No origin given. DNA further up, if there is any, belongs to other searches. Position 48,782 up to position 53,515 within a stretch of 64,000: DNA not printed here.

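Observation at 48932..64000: Likely two-gene surface module: the nested FGE/glycine-rich protein is co-oriented with, and 66 bp upstream of, the giant adhesin, behind a 610-bp non-coding leader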

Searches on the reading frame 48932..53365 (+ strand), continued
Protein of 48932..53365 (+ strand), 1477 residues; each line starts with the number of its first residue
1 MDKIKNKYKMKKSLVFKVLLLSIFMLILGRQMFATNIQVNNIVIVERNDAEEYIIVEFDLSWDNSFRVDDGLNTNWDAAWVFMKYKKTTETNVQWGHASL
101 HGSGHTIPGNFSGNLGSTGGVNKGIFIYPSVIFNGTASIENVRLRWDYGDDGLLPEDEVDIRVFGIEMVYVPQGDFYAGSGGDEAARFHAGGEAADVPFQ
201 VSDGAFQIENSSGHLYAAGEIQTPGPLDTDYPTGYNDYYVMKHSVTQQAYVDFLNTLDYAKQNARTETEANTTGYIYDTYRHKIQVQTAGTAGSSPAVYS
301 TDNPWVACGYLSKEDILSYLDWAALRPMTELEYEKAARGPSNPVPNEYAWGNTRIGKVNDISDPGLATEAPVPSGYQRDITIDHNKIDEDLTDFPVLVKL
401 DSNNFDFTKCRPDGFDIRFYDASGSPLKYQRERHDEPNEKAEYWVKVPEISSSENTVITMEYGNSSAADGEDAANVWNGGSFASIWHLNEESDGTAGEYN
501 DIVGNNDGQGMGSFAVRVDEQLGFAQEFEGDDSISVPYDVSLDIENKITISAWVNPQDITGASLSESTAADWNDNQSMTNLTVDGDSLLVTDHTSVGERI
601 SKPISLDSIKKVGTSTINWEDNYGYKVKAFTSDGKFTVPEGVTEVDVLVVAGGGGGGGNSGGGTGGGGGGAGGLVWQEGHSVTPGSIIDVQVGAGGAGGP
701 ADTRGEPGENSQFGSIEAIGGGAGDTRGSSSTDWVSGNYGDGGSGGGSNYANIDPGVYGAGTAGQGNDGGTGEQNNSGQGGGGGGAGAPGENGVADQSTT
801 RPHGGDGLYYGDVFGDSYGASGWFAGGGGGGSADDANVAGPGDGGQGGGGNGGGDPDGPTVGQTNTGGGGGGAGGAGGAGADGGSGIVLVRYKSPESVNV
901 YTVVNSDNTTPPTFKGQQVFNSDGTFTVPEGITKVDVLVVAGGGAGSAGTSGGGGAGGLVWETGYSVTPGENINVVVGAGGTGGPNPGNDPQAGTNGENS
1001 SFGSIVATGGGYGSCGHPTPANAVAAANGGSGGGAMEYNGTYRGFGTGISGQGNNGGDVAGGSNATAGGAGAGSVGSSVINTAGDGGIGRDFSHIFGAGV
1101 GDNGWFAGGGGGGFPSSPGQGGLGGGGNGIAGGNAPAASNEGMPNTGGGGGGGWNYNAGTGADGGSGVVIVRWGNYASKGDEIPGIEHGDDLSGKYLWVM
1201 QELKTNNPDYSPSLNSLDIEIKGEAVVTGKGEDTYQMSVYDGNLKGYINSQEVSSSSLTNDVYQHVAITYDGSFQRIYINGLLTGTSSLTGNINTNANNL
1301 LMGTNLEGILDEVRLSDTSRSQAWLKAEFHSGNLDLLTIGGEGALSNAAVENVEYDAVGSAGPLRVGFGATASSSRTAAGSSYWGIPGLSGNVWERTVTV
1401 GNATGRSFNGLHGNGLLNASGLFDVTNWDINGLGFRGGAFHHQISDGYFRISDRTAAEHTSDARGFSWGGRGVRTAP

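Call 14: find_encoding_contigs(protein=P0004, flank=10000, max_places=2)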
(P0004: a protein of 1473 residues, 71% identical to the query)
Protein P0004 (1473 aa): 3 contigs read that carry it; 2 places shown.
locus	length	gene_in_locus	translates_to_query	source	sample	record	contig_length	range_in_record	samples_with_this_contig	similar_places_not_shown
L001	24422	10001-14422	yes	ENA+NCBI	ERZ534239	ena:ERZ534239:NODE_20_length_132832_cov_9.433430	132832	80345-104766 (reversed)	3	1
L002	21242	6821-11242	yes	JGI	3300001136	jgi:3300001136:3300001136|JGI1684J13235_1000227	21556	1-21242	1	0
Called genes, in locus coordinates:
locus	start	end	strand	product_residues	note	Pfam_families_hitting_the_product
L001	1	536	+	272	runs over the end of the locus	PF13489:Methyltransf_23 (weak), PF08241:Methyltransf_11, PF13649:Methyltransf_25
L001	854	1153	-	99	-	PF03544:TonB_C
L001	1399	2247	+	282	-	PF23381:Beta-prop_IFT122_1st, PF24805:EIF3I, PF25172:Beta-prop_WDR3_2nd, PF25173:Beta-prop_WDR3_1st, PF25174:Beta-prop_THOC3, PF25175:Beta-prop_WDR5, PF25174:Beta-prop_THOC3, PF23381:Beta-prop_IFT122_1st, +23 more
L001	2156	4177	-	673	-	PF02129:Peptidase_S15, PF00326:Peptidase_S9 (faint), PF00561:Abhydrolase_1, PF12146:Hydrolase_4 (weak), PF08530:PepX_C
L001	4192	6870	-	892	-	PF18921:Cyanophycin_syn, PF08443:RimK (weak), PF07478:Dala_Dala_lig_C (weak), PF08245:Mur_ligase_M, PF02875:Mur_ligase_C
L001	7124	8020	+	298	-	PF03575:Peptidase_S51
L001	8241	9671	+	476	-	PF13535:ATP-grasp_4, PF02786:CPSase_L_D2 (faint)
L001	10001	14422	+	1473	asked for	PF03781:FGE-sulfatase (faint), PF10102:DUF2341, PF21722:Gly_rich_2, PF13385:Laminin_G_3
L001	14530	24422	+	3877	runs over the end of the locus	PF00576:Transthyretin (faint), PF02369:Big_1 (faint), PF10670:DUF4198 (faint), PF11974:bMG3 (faint), PF17210:SdrD_B (faint), PF13620:CarboxypepD_reg, PF19408:PKD_6, PF18911:PKD_4 (weak), +4 more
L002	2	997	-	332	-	?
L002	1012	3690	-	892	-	PF18921:Cyanophycin_syn, PF08443:RimK (weak), PF07478:Dala_Dala_lig_C (weak), PF08245:Mur_ligase_M, PF02875:Mur_ligase_C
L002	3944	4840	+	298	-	PF03575:Peptidase_S51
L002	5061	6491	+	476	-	PF13535:ATP-grasp_4, PF02786:CPSase_L_D2 (faint)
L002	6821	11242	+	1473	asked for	PF03781:FGE-sulfatase (faint), PF10102:DUF2341, PF21722:Gly_rich_2, PF13385:Laminin_G_3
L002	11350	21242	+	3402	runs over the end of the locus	?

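Call 15: find_encoding_contigs(protein=P0010, flank=10000, max_places=2)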
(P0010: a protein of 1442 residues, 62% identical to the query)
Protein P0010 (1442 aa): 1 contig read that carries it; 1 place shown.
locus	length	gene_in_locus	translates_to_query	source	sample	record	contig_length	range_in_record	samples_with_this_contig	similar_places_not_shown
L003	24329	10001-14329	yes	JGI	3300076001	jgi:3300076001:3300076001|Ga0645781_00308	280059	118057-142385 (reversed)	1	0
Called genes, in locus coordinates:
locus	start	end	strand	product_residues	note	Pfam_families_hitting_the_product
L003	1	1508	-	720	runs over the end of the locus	PF18962:Por_Secre_tail (weak)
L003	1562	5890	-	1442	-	-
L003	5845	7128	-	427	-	PF13385:Laminin_G_3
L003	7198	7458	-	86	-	-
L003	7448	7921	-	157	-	PF10102:DUF2341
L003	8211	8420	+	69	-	-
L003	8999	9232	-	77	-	-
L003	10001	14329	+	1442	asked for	PF03781:FGE-sulfatase, PF10102:DUF2341, PF21722:Gly_rich_2, PF13385:Laminin_G_3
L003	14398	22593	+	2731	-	PF02369:Big_1 (faint), PF10670:DUF4198 (faint), PF11754:Velvet (faint), PF11974:bMG3 (faint), PF13620:CarboxypepD_reg (faint), PF17789:MG4 (faint), PF17802:SpaA (faint), PF20598:DUF6795 (faint), +2 more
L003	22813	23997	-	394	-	-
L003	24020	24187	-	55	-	-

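Call 16: find_encoding_contigs(protein=P0007, flank=10000, max_places=2)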
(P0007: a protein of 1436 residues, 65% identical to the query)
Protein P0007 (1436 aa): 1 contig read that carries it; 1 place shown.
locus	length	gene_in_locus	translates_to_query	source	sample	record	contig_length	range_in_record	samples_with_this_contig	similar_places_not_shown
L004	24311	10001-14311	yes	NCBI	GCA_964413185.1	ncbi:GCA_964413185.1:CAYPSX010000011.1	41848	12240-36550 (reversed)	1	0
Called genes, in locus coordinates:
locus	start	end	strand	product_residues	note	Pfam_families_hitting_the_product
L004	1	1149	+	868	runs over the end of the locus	PF13175:AAA_15 (faint), PF13304:AAA_21 (faint)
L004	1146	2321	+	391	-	PF04326:SLFN_AlbA_2, PF13749:HATPase_c_4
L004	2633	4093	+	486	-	PF00497:SBP_bac_3, PF01464:SLT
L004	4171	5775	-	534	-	PF02690:Na_Pi_cotrans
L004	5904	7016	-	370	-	PF00534:Glycos_transf_1, PF13692:Glyco_trans_1_4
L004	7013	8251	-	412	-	PF13439:Glyco_transf_4, PF13579:Glyco_trans_4_4, PF00534:Glycos_transf_1, PF13692:Glyco_trans_1_4 (weak)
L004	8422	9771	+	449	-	-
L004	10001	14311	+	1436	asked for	PF03781:FGE-sulfatase (weak), PF10102:DUF2341, PF21722:Gly_rich_2, PF13385:Laminin_G_3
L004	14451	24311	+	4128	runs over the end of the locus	PF02369:Big_1 (faint), PF10670:DUF4198 (faint), PF11754:Velvet (faint), PF13620:CarboxypepD_reg (faint), PF17789:MG4 (faint), PF19408:PKD_6, PF18911:PKD_4 (weak), PF18962:Por_Secre_tail (weak), +3 more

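Call 17: find_encoding_contigs(protein=P0017, flank=10000, max_places=2)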
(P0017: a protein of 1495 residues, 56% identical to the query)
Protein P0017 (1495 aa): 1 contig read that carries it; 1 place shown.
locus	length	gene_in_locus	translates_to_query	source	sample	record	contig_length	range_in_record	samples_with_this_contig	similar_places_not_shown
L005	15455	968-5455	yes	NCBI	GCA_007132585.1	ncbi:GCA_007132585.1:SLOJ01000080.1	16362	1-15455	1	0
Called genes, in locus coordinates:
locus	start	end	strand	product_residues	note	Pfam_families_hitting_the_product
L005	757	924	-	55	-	-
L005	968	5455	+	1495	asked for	PF03781:FGE-sulfatase, PF10102:DUF2341, PF21722:Gly_rich_2, PF13385:Laminin_G_3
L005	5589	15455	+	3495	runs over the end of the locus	PF02369:Big_1 (faint), PF13620:CarboxypepD_reg (faint), PF17789:MG4 (faint), PF17802:SpaA (faint), PF26198:Ig_SMCHD1_6th (faint), PF19408:PKD_6, PF00801:PKD, PF18962:Por_Secre_tail (weak), +1 more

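Call 18: find_encoding_contigs(protein=P0011, flank=10000, max_places=2)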
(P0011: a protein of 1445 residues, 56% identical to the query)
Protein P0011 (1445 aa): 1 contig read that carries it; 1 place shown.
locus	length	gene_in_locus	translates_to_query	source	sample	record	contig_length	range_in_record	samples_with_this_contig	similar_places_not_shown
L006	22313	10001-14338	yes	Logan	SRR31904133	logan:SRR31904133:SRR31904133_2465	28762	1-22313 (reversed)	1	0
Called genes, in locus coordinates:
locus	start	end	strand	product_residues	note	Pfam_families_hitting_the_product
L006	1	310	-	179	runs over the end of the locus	PF04390:LptE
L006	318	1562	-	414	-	PF00158:Sigma54_activat, PF14532:Sigma54_activ_2, PF07728:AAA_5 (weak), PF25601:AAA_lid_14, PF02954:HTH_8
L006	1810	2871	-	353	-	PF19580:Exo_endo_phos_3, PF03372:Exo_endo_phos (weak)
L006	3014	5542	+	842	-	PF07715:Plug (weak)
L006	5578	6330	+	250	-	PF18942:DUF5689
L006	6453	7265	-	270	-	PF02535:Zip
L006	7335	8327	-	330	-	PF08885:GSCFA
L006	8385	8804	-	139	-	-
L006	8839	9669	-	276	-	PF02230:Abhydrolase_2 (faint), PF12146:Hydrolase_4, PF00561:Abhydrolase_1, PF12697:Abhydrolase_6, PF20408:Abhydrolase_11 (faint), PF00756:Esterase (weak), PF00326:Peptidase_S9 (faint)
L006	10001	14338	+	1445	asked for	PF03781:FGE-sulfatase (weak), PF10102:DUF2341, PF21722:Gly_rich_2, PF13385:Laminin_G_3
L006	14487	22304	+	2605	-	PF02369:Big_1 (faint), PF13620:CarboxypepD_reg (faint), PF17210:SdrD_B (faint), PF17789:MG4 (faint), PF17802:SpaA (faint), PF26198:Ig_SMCHD1_6th (faint), PF22091:DUF6941 (faint)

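Call 19: find_encoding_contigs(protein=P0015, flank=10000, max_places=2)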
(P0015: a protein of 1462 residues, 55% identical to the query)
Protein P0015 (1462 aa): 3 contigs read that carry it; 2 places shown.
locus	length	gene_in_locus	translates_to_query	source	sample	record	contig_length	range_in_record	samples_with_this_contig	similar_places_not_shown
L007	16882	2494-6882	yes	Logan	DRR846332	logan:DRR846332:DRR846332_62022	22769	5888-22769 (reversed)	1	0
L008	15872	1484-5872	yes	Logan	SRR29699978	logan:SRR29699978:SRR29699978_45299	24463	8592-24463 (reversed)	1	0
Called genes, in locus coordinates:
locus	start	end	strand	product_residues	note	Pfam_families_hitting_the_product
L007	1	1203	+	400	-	?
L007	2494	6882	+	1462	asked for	PF03781:FGE-sulfatase, PF10102:DUF2341, PF21722:Gly_rich_2, PF13385:Laminin_G_3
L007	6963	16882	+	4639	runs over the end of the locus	PF00576:Transthyretin (faint), PF02369:Big_1 (faint), PF13620:CarboxypepD_reg (faint), PF17789:MG4 (faint), PF17802:SpaA (faint), PF19408:PKD_6, PF00801:PKD (weak), PF18911:PKD_4, +2 more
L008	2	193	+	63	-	?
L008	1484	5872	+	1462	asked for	PF03781:FGE-sulfatase, PF10102:DUF2341, PF21722:Gly_rich_2, PF13385:Laminin_G_3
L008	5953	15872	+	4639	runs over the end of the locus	PF00576:Transthyretin (faint), PF02369:Big_1 (faint), PF13620:CarboxypepD_reg (faint), PF17789:MG4 (faint), PF17802:SpaA (faint), PF19408:PKD_6, PF00801:PKD (weak), PF18911:PKD_4, +2 more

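Call 20: find_encoding_contigs(protein=P0012, flank=10000, max_places=2)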
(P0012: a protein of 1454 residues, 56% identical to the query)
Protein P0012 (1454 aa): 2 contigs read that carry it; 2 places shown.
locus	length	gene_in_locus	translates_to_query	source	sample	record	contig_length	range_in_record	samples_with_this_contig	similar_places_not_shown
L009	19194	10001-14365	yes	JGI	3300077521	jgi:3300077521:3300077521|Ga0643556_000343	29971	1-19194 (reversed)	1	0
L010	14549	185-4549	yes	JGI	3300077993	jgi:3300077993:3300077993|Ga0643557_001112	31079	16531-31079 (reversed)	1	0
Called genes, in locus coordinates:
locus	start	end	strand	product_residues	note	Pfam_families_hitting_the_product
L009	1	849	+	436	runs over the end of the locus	PF13579:Glyco_trans_4_4 (faint), PF00534:Glycos_transf_1, PF13692:Glyco_trans_1_4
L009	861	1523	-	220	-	PF13460:NAD_binding_10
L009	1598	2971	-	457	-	PF00364:Biotin_lipoyl, PF00198:2-oxoacid_dh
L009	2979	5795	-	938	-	PF16078:2-oxogl_dehyd_N, PF00676:E1_dh, PF02779:Transket_pyr, PF16870:OxoGdeHyase_C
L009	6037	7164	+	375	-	PF05222:AlaDh_PNT_N, PF02826:2-Hacid_dh_C (faint), PF01262:AlaDh_PNT_C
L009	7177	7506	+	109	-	PF12769:PNTB_4TM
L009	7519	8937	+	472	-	PF02233:PNTB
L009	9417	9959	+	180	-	-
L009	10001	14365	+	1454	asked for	PF03781:FGE-sulfatase, PF10102:DUF2341, PF21722:Gly_rich_2, PF13385:Laminin_G_3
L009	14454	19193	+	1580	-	?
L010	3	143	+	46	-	?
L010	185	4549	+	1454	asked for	PF03781:FGE-sulfatase, PF10102:DUF2341, PF21722:Gly_rich_2, PF13385:Laminin_G_3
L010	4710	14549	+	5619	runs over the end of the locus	PF00576:Transthyretin (faint), PF02369:Big_1 (weak), PF00801:PKD (weak), PF18911:PKD_4 (weak), PF13573:SprB, PF02494:HYR (weak), PF23237:HYR_4C, PF13585:CHU_C, +5 more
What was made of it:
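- On SprB-type gliding adhesin operon (sprCDBF): It is present only in the L010 orthologue, according to the precomputed record (call 20). L010 has CHU_C (call 20).
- Closest known: Flavobacterium johnsoniae sprC-sprD-sprB-sprF operon. Same: One orthologous giant (L010) even has SprB repeats and a type-B CTD (call 20).
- Some orthologous giants carry type-A or type-B CTDs (calls 16, 17, 20). One orthologous giant (L010, 5619 aa) carries SprB repeats, HYR and a CHU_C type-B CTD in the precomputed Pfam record (call 20).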

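Call 22: search_solved_structures(query=window:48932-53365:+, max_evalue=1, show_alignments=2)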
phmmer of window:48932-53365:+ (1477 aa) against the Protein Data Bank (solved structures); distinct sequences matched with E-value up to 1: 15.
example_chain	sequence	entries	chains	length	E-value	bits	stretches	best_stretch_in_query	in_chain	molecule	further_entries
8u5l_F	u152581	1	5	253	0.0062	17.5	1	616-698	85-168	scFv fragment of the monoclonal antibody MAU868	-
2kh2_B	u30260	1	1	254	0.0085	17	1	615-722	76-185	scFv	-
5f72_T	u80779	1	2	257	0.019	15.9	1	625-674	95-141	Single chain Fv from a Fab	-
5jvk_A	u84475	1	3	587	0.025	15.5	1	609-702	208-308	Uncharacterized protein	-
7ypx_A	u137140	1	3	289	0.031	15.2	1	631-697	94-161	Pam3 tail fiber proreins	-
7ml6_A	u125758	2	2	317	0.038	14.9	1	231-353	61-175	CalU17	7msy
6vqp_A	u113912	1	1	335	0.043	14.7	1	231-353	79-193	CalU17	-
7yfw_a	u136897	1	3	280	0.043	14.7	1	631-697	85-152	Pam3 fiber proreins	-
7u0t_A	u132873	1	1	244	0.047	14.6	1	638-671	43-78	Serine/threonine-protein phosphatase 2B catalytic subunit gamma isoform,Calcineurin subuni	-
8dy1_C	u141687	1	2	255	0.12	13.2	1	614-729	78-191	scFv CAT2200 LH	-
8ek5_E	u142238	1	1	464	0.53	11.1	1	620-726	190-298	10LH single chain fragment variable (scFv)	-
9dyu_A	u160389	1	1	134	0.64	10.8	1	872-920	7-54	Chaperone protein DnaK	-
6gmh_M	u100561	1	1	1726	0.73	10.6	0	711-755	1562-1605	Transcription elongation factor SPT6,Transcription elongation factor SPT6,Transcription el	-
7oop_M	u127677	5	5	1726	0.73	10.6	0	711-755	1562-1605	Transcription elongation factor SPT6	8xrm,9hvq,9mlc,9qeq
6ted_M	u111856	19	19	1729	0.73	10.6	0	711-755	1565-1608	Transcription elongation factor SPT6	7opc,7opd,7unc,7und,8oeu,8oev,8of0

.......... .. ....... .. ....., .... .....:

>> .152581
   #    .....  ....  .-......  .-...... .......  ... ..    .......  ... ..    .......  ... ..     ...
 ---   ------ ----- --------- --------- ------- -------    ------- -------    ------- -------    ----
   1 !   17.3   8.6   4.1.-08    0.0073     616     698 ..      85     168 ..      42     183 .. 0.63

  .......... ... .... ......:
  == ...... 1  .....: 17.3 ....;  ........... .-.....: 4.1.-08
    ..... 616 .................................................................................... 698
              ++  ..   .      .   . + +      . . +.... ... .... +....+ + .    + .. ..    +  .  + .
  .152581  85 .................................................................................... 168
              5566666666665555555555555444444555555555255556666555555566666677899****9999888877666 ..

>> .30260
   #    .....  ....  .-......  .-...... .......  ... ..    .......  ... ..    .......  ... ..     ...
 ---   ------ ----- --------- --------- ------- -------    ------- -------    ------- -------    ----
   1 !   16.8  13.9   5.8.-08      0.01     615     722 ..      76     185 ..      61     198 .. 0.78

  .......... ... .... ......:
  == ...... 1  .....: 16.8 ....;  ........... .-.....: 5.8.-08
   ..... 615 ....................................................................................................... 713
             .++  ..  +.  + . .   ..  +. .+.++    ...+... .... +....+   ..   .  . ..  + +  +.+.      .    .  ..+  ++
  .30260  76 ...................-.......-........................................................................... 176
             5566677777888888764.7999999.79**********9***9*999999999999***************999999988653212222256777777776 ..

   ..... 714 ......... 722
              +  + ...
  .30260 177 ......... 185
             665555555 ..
